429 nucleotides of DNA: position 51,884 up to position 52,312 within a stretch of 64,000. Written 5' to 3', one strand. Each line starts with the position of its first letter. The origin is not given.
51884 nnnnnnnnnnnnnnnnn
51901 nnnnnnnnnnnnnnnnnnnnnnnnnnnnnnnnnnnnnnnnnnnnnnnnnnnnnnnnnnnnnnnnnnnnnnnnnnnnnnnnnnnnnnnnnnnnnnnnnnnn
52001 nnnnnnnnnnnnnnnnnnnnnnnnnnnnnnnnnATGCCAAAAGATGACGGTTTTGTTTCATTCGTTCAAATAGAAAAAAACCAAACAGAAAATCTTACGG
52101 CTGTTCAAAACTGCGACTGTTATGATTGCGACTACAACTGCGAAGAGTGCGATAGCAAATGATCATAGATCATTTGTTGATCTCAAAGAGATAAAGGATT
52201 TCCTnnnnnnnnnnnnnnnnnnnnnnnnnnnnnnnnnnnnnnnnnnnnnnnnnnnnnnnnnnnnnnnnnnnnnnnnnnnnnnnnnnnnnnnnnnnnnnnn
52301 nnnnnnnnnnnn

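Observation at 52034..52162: Unannotated 42-aa Cys/Asp-rich peptide gene immediately downstream of the second rSAM enzyme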

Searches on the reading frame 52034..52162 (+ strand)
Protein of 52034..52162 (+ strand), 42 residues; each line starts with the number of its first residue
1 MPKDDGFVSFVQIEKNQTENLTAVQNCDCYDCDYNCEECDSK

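Call 5: search_protein_families(library=pfam, proteins=[window:52034-52162:+], max_evalue=0.01)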
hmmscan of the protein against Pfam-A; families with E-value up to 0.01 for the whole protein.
window:52034-52162:+ (42 aa): 0 families

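Call 6: search_protein_families(library=ncbifam, proteins=[window:52034-52162:+], max_evalue=0.01)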
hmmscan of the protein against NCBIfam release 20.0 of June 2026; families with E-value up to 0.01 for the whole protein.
window:52034-52162:+ (42 aa): 0 families

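Call 13: find_homologous_proteins(query=window:52034-52159:+, max_evalue=10)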
Query seq(42 aa) (42 aa): 5 proteins with E <= 10 among 5 candidates.
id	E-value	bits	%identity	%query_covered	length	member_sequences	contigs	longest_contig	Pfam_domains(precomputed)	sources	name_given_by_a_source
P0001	1.1e-21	92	100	100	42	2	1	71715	-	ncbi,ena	-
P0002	2.5e-21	91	100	100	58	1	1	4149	-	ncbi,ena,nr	ncbi:MAG: hypothetical protein M1308_20590 [Actinobacteria bacterium]|nr:hypothetical protein [Actin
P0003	6.5e-7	46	61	100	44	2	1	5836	-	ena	-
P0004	4.2e-6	44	63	95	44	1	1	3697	-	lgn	-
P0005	1.0e-3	36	53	98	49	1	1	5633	-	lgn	-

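Call 17: find_encoding_contigs(protein=P0003, flank=6000, max_places=3)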
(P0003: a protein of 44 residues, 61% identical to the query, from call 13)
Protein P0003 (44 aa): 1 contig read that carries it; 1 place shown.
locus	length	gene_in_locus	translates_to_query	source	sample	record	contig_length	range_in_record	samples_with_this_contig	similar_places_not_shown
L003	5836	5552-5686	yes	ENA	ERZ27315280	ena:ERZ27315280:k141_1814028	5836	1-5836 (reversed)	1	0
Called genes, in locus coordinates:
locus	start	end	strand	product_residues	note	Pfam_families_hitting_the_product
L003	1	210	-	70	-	?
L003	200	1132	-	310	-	PF00528:BPD_transp_1 (weak)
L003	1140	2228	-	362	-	PF02463:SMC_N (weak), PF00005:ABC_tran, PF13304:AAA_21 (faint)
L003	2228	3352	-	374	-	PF00919:UPF0004, PF04055:Radical_SAM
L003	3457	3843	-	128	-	-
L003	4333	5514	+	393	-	PF04055:Radical_SAM, PF13186:SPASM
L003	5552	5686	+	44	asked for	-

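Call 18: find_encoding_contigs(protein=P0004, flank=6000, max_places=3)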
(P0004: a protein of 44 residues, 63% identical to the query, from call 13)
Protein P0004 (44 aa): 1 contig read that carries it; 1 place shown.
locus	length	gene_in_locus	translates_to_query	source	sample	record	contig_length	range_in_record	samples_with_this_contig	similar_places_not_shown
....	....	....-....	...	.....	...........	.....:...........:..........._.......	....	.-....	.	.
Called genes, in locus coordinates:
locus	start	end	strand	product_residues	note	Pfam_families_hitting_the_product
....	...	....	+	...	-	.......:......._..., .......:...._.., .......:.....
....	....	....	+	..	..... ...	-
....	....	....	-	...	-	-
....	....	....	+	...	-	-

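Call 19: find_encoding_contigs(protein=P0005, flank=6000, max_places=3)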
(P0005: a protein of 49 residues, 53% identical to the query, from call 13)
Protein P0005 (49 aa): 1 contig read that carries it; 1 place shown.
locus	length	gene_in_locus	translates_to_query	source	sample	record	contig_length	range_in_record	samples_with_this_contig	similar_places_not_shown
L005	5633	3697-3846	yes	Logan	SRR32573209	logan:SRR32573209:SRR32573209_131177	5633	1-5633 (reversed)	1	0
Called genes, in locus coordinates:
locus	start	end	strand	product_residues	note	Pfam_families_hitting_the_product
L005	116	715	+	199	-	-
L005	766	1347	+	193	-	PF13489:Methyltransf_23 (weak), PF08241:Methyltransf_11, PF08242:Methyltransf_12 (weak), PF13649:Methyltransf_25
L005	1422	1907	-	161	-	PF27765:UCP032817-like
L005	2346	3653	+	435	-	PF04055:Radical_SAM, PF13353:Fer4_12, PF13186:SPASM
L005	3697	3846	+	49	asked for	-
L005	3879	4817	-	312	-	-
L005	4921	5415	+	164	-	PF00856:SET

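Call 33: search_protein_families(library=ncbifam, proteins=[window:52034-52159:+], max_evalue=10)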
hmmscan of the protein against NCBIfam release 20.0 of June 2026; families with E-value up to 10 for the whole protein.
seq(42 aa): 0 families

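Call 54: search_protein_representatives(alignment_id=A4)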
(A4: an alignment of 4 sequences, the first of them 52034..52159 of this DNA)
Query: 4 sequences, 46 profile positions. Proteins with E-value up to 0.001 (for the whole library): 12; up to 1e-10: 4; up to 1e-30: 0. The best 12 are listed.
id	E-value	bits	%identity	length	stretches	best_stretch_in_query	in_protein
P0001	3.9e-20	87.7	-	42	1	1-46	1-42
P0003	1.9e-17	79.2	-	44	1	1-46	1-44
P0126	2.9e-17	78.5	-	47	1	4-46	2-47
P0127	7.9e-12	61.2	-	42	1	3-45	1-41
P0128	6.2e-10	55.1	-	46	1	3-45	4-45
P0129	1.1e-08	51.1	-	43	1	4-45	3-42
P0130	1.2e-08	50.9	-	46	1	1-45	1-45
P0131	1.4e-07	47.5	-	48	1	3-46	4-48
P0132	4.6e-06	42.7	-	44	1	3-41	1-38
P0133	3.8e-05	39.8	-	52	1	3-45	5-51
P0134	2.3e-04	37.3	-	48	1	7-45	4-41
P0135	7.5e-04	35.6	-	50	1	20-46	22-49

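Call 92: find_encoding_contigs(protein=P0001, flank=3000, max_places=4)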
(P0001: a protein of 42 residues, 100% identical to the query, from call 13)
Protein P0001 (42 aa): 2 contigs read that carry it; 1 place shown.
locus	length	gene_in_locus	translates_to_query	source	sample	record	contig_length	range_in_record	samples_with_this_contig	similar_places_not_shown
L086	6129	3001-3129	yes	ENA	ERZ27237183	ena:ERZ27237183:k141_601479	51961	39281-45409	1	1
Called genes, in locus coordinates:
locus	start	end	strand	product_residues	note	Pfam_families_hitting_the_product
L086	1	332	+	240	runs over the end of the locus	-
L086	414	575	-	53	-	-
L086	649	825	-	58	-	-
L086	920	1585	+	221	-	-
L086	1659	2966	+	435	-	PF04055:Radical_SAM, PF13353:Fer4_12, PF13186:SPASM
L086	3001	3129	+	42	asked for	-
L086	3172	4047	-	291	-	-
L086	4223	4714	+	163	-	-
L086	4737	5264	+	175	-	-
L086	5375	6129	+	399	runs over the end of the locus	-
